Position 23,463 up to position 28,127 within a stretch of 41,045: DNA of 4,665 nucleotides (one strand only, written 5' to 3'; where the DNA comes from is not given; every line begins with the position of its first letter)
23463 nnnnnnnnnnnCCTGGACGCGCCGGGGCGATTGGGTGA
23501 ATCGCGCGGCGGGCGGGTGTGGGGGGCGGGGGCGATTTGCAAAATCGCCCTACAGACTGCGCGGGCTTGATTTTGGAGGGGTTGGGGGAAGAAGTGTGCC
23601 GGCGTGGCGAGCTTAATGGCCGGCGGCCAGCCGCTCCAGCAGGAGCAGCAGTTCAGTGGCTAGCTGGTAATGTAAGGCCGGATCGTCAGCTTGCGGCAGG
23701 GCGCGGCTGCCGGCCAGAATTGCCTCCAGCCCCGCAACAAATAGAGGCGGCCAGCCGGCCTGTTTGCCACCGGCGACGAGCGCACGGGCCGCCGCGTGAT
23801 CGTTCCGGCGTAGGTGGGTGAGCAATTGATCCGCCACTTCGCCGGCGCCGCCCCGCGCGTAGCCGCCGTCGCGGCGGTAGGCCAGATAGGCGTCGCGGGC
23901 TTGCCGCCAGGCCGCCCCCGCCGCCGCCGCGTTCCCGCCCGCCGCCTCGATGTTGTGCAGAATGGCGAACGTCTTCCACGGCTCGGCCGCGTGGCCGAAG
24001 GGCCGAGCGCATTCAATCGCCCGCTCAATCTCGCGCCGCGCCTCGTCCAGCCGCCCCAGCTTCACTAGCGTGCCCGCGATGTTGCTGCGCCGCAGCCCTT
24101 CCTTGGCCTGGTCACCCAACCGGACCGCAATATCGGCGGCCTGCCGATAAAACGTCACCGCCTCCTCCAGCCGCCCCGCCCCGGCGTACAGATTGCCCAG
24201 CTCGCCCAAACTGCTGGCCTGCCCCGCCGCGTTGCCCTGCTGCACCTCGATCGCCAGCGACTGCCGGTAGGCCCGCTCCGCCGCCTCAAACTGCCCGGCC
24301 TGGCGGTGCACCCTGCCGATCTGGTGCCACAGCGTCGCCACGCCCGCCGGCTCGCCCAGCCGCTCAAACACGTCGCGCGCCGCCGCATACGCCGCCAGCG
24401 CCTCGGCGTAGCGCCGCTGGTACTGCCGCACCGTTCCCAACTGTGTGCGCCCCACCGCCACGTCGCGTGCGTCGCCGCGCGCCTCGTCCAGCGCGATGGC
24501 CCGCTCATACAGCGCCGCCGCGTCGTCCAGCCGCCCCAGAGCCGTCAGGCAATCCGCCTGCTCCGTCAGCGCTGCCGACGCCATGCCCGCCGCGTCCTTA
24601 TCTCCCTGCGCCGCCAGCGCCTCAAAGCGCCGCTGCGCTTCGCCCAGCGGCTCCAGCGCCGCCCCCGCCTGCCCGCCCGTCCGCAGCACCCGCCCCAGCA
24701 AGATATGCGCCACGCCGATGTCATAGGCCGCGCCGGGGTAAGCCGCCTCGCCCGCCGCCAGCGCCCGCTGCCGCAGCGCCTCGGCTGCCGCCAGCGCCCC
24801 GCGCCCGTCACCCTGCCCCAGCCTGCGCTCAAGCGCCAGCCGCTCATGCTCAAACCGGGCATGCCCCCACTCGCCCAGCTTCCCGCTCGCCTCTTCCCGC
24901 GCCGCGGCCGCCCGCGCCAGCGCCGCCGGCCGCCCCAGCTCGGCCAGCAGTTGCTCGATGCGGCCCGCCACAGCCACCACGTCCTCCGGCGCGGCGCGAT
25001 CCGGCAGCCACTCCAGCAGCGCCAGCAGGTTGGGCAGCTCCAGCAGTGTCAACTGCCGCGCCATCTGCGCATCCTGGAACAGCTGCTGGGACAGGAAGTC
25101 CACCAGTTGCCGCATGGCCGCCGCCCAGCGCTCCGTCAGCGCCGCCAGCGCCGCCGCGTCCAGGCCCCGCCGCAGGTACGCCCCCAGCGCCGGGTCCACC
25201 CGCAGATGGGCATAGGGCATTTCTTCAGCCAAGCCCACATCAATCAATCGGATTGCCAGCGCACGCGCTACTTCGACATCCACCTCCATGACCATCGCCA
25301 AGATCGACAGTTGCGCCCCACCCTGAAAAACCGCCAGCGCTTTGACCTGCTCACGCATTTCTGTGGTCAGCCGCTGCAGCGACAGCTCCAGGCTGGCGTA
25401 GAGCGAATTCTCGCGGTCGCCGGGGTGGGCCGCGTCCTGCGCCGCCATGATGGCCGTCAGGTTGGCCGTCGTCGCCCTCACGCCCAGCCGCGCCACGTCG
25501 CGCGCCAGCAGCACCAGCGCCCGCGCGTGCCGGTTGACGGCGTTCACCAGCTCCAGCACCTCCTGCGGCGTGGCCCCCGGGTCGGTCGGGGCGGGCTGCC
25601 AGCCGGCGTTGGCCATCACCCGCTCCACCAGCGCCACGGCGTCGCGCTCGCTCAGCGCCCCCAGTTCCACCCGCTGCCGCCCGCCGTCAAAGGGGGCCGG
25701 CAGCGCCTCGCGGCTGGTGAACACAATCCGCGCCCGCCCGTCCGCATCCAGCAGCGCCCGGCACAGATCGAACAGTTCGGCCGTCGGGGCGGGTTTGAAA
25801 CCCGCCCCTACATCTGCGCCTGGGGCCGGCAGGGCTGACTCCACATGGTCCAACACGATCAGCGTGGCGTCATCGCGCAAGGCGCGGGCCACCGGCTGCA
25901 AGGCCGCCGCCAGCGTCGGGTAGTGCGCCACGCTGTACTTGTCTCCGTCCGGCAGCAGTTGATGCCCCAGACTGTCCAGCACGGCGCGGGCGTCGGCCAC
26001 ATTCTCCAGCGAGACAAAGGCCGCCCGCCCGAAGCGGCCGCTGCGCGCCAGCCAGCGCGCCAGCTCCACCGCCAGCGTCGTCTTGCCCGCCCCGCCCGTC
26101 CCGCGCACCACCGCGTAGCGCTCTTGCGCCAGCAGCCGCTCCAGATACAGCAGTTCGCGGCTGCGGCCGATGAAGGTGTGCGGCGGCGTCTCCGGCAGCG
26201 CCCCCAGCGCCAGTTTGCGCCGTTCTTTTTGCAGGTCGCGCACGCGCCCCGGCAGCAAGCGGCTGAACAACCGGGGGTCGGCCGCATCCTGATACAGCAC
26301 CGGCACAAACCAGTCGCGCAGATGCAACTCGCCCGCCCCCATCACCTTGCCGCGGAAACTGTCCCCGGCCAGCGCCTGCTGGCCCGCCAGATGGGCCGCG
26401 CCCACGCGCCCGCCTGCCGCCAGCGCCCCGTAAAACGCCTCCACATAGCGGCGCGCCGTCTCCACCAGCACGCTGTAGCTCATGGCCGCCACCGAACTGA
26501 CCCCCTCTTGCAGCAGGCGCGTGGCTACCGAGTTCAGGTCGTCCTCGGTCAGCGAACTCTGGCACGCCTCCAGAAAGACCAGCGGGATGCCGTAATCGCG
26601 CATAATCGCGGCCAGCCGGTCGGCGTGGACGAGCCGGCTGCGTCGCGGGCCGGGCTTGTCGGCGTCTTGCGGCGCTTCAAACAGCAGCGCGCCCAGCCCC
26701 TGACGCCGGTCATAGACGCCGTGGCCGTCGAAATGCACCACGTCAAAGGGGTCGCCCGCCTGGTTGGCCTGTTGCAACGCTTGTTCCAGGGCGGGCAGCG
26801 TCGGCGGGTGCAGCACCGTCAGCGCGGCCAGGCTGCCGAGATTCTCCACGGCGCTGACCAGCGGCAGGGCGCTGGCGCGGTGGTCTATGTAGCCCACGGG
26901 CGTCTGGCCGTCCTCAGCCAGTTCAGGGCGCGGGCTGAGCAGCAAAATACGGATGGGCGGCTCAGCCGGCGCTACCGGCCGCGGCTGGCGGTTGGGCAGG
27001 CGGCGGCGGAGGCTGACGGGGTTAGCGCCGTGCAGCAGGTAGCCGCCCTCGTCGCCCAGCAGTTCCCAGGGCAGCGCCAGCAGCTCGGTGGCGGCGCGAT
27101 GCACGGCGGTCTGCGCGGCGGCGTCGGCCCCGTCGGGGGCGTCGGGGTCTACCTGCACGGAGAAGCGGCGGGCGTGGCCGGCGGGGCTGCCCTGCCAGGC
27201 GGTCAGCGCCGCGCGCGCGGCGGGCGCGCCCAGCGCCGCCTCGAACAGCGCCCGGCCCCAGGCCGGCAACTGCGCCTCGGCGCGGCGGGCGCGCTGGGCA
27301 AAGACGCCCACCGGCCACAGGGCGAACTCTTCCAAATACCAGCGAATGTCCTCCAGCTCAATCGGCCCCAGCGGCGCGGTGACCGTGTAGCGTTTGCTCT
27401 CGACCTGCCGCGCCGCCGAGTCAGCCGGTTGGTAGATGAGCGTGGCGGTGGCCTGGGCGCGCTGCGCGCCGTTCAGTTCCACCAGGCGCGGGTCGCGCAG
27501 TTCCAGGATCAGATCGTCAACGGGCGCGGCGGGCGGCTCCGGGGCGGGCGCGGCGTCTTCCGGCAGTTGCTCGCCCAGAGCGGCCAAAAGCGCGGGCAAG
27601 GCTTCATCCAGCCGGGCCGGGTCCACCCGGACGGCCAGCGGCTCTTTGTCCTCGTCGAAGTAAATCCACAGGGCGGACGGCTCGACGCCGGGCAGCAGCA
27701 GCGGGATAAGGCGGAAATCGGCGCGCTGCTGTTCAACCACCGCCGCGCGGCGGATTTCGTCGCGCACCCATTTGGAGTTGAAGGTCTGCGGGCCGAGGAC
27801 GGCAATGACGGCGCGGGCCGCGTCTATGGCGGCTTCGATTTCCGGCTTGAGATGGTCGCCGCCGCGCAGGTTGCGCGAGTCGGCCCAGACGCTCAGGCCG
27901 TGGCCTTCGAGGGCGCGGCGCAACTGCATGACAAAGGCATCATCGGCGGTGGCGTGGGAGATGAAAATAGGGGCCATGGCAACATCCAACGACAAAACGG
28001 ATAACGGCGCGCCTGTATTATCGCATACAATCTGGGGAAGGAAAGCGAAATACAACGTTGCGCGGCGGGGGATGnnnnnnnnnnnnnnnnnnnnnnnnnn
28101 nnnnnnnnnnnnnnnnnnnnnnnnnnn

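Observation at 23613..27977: Single-chain TIR + CHAT + STAND NTPase + TPR protein: candidate immune sensor with two enzymatic effector domains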

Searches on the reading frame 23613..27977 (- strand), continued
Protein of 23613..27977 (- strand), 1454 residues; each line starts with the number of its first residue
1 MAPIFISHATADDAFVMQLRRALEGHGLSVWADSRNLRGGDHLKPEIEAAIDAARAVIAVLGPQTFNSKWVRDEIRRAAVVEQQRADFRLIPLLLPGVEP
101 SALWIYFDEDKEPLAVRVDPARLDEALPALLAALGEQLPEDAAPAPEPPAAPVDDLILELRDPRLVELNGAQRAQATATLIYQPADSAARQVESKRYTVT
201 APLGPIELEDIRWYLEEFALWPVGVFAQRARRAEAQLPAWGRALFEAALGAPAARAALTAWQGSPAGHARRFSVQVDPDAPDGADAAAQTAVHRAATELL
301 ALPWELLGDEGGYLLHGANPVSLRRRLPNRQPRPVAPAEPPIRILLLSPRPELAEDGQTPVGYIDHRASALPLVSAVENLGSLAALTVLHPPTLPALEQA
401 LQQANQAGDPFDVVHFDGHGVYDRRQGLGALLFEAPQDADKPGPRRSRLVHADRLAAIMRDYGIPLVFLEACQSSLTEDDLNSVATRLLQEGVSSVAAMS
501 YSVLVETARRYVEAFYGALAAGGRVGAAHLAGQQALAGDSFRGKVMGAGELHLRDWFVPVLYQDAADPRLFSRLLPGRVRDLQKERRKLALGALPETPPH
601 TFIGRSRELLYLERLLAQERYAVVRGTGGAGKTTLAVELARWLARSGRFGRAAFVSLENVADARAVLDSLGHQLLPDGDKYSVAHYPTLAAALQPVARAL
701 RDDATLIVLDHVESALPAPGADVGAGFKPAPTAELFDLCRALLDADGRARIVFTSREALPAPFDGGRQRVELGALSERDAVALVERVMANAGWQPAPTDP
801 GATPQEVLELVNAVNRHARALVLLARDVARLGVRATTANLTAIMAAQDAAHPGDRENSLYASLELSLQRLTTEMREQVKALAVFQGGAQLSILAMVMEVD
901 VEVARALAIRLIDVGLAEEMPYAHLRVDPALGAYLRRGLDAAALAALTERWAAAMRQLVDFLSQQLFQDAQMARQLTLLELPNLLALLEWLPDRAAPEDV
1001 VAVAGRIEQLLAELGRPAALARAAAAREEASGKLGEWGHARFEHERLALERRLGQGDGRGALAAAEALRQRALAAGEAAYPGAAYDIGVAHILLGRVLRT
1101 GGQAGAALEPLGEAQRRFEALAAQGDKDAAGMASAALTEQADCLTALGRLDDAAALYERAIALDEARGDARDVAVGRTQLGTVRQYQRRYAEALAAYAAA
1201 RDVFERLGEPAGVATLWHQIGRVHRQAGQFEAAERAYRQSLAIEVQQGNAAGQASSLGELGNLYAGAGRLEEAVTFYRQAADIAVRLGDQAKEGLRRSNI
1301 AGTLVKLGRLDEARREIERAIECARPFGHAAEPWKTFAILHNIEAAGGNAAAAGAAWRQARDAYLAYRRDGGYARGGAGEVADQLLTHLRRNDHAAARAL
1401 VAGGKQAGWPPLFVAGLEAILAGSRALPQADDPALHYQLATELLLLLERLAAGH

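Call 59: find_related_loci(query=A1, collection=viral_contigs, flank=8000)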
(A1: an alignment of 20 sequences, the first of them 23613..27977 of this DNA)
Query A1 (1454 aa) in viral_contigs; peptide patterns used: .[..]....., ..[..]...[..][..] (x = any residue, [..] = any of these).
54 stretches matched a pattern; 1 encode a relative of the query (tblastn E <= 1e-3); 1 distinct loci.
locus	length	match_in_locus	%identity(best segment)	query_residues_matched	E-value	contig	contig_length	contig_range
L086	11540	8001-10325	27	209-950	7e-46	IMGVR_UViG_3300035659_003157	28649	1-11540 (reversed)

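Call 62: search_dna_similar(query=window:23613-27977:-, collection=plasmids, mode=protein, max_rows=15)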
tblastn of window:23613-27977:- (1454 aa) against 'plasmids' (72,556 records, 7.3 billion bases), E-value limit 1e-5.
Records with a match: 29; places in all: 55; records where one place covers at least 80% of the query: 0.
Best place of each record, by identity: <60% 29.
By first word of the organism name: Nostoc 7; Streptomyces 6; Tolypothrix 4; Microchaete 2; Calothrix 2; Nonomuraea 1; Acidisarcina 1; Aulosira 1; Planktothrix 1; Nocardiopsis 1; and 3 more.
By predicted mobility (MOB-suite, as given by PLSDB): conjugative 12; non-mobilizable 11; mobilizable 6.
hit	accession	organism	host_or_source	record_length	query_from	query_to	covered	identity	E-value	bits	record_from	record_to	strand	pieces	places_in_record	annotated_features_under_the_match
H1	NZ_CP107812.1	Streptomyces sp. NBC_00539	-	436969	174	1310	61%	29.3%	3e-19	164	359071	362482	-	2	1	CHAT domain-containing protein | tetratricopeptide repeat protein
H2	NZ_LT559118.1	Nonomuraea gerenzanensis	-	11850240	409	896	34%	28.7%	6e-11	76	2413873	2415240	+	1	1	none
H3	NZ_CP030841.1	Acidisarcina polymorpha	cell culture,pine forest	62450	411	912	35%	27.8%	4e-23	115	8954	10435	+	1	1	CHAT domain-containing protein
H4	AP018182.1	Nostoc carneum NIES-2107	-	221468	411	884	33%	28.3%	7e-22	111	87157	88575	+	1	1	TPR repeat-containing protein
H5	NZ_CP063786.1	Tolypothrix sp. PCC 7712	Soil sample,soil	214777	411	884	33%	28.2%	2e-23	116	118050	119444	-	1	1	tetratricopeptide repeat protein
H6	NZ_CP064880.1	Tolypothrix sp. PCC 7601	Fresh water sample,Fresh water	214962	411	884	33%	28.2%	2e-23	116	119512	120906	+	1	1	tetratricopeptide repeat protein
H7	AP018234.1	Microchaete diplosiphon NIES-3275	-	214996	411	884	33%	28.2%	2e-23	116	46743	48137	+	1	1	TPR repeat-containing protein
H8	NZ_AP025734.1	Nostoc cf. commune SO-36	-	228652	411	779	25%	31.2%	2e-19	103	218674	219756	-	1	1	CHAT domain-containing protein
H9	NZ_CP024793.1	Nostoc flagelliforme CCNUN1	cell culture,desert soil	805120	411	788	26%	25.1%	4e-12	79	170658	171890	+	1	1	tetratricopeptide repeat protein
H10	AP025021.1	Calothrix sp. PCC 7716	-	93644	411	756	24%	27.1%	2e-12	80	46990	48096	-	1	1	hypothetical protein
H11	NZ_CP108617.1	Streptomyces avidinii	-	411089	408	670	18%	29.8%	2e-11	77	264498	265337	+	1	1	CHAT domain-containing protein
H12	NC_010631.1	Nostoc punctiforme PCC 73102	-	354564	1120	1343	15%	27.6%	1e-7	64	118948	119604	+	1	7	CHAT domain-containing tetratricopeptide repeat protein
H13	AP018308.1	Aulosira laxa NIES-50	-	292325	1094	1308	15%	28.1%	8e-6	59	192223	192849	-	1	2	TPR repeat-containing protein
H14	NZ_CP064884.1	Tolypothrix sp. PCC 7601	Fresh water sample,Fresh water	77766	1105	1307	14%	28.1%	3e-7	64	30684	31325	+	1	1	CHAT domain-containing tetratricopeptide repeat protein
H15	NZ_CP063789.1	Tolypothrix sp. PCC 7712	Soil sample,soil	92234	1105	1307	14%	28.1%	3e-7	64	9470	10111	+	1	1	CHAT domain-containing tetratricopeptide repeat protein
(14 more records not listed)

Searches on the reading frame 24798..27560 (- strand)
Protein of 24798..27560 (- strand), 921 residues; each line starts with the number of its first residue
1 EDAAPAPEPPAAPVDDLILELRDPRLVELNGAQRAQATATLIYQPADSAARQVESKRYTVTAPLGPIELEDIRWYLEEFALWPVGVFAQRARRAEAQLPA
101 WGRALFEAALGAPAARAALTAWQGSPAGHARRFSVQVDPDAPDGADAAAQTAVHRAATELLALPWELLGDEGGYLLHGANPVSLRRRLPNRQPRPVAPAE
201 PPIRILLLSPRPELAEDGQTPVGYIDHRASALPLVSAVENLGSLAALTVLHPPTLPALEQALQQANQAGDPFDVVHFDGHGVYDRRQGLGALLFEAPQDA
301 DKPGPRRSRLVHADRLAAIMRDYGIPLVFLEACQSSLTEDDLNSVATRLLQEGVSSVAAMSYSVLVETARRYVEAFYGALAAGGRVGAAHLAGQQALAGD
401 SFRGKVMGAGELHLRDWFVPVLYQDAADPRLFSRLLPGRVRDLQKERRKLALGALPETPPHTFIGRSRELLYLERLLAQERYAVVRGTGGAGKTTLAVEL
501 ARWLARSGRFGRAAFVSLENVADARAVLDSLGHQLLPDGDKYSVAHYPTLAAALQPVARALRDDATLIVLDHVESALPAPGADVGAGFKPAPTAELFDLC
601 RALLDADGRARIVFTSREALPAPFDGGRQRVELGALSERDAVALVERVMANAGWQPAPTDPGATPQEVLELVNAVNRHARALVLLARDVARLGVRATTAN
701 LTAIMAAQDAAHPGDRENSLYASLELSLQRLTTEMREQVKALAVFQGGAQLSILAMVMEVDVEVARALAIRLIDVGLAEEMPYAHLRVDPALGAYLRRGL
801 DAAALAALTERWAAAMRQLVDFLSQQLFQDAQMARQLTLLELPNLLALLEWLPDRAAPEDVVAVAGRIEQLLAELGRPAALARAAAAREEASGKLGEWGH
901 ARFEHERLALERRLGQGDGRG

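Call 51: search_protein_representatives(protein=window:24798-27560:-)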
Query: 921 residues. Proteins with E-value up to 0.001 (for the whole library): 9401; up to 1e-10: 3432; up to 1e-30: 976. The best 150 are listed.
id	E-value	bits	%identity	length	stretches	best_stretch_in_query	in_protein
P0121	3.1e-292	988.7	56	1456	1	10-915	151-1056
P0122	6.5e-278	941.3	53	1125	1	5-917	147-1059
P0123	2.3e-268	909.7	55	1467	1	9-920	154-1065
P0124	2.8e-264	896.2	49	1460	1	6-918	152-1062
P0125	1.8e-261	886.9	52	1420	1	6-917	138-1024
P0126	1.8e-257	873.7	52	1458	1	12-918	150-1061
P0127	1.9e-257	873.6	52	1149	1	2-914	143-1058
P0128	6.0e-254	862.0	52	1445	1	2-917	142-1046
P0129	9.5e-252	854.7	55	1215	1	95-918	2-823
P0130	6.6e-250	848.6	49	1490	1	5-918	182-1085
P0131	5.7e-248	842.2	53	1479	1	6-914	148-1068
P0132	1.7e-244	830.8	50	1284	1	31-917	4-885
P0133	2.1e-244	830.4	49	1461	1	6-918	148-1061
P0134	2.7e-242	823.5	49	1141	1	15-920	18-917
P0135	4.6e-236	802.8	51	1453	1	3-913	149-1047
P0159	7.8e-198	676.4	48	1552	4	11-477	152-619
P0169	2.5e-188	644.9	48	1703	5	6-436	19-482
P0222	3.2e-134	465.9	38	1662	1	12-921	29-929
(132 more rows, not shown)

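Call 64: search_protein_families(library=pfam, proteins=[P0169, P0159], max_evalue=0.001)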
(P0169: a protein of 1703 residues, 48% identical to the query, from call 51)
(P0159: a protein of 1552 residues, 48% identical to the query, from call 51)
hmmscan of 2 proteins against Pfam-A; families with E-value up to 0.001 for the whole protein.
P0169 (1703 aa): 6 families
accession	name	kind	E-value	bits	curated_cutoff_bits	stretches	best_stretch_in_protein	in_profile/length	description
PF12770.12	CHAT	-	3.7e-20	73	24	1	185-448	34-271/289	CHAT domain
PF13424.12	TPR_12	-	2.4e-13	50.5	30.1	2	1423-1477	6-62/77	Tetratricopeptide repeat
PF07719.23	TPR_2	-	1.7e-07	31.2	27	0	1425-1448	6-29/34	Tetratricopeptide repeat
PF00515.34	TPR_1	-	3.9e-07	30.1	27.8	0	1424-1448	5-29/34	Tetratricopeptide repeat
PF13181.12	TPR_8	-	0.00015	22.1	25.7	0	1460-1491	1-29/34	Tetratricopeptide repeat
PF14938.12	SNAP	-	0.00026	21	25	0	1352-1458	52-153/282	Soluble NSF attachment protein, SNAP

P0159 (1552 aa): 20 families
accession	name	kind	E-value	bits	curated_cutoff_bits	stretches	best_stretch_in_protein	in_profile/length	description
PF13424.12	TPR_12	-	2.6e-26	92.1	30.1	2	1273-1343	2-74/77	Tetratricopeptide repeat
PF12770.12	CHAT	-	2e-24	87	24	1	302-541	34-271/289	CHAT domain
PF13181.12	TPR_8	-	4.6e-21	73.6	25.7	2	1314-1344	1-31/34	Tetratricopeptide repeat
PF07719.23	TPR_2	-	2.8e-18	64.9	27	2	1314-1344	1-31/34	Tetratricopeptide repeat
PF13676.11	TIR_2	-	4.9e-18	66.2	28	1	2-100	1-98/122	TIR domain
PF00515.34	TPR_1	-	1e-17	63.6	27.8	2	1315-1344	2-31/34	Tetratricopeptide repeat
PF13414.12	TPR_11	-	1.8e-11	44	26.8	1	1242-1265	2-25/42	TPR repeat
PF13176.12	TPR_7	-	2.5e-10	40.1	27.9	0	1356-1390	1-35/36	Tetratricopeptide repeat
PF01582.25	TIR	-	2.2e-09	37.8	21.3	1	3-84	5-88/179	TIR domain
PF13374.12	TPR_10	-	2.6e-09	37.2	27.5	0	1321-1343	9-31/42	Tetratricopeptide repeat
PF01364.23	Peptidase_C25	-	2.5e-08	34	23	1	410-538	230-347/374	Peptidase family C25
PF13401.12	AAA_22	-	6.2e-07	30.2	27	1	649-814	8-121/130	AAA domain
PF17874.7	TPR_MalT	-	1.7e-06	28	45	0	1194-1271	44-117/336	MalT-like TPR region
PF14938.12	SNAP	-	6.7e-06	26.2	25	1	1215-1341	56-182/282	Soluble NSF attachment protein, SNAP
PF13174.12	TPR_6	-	1.5e-05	25.7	26.3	0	1240-1262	6-28/33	Tetratricopeptide repeat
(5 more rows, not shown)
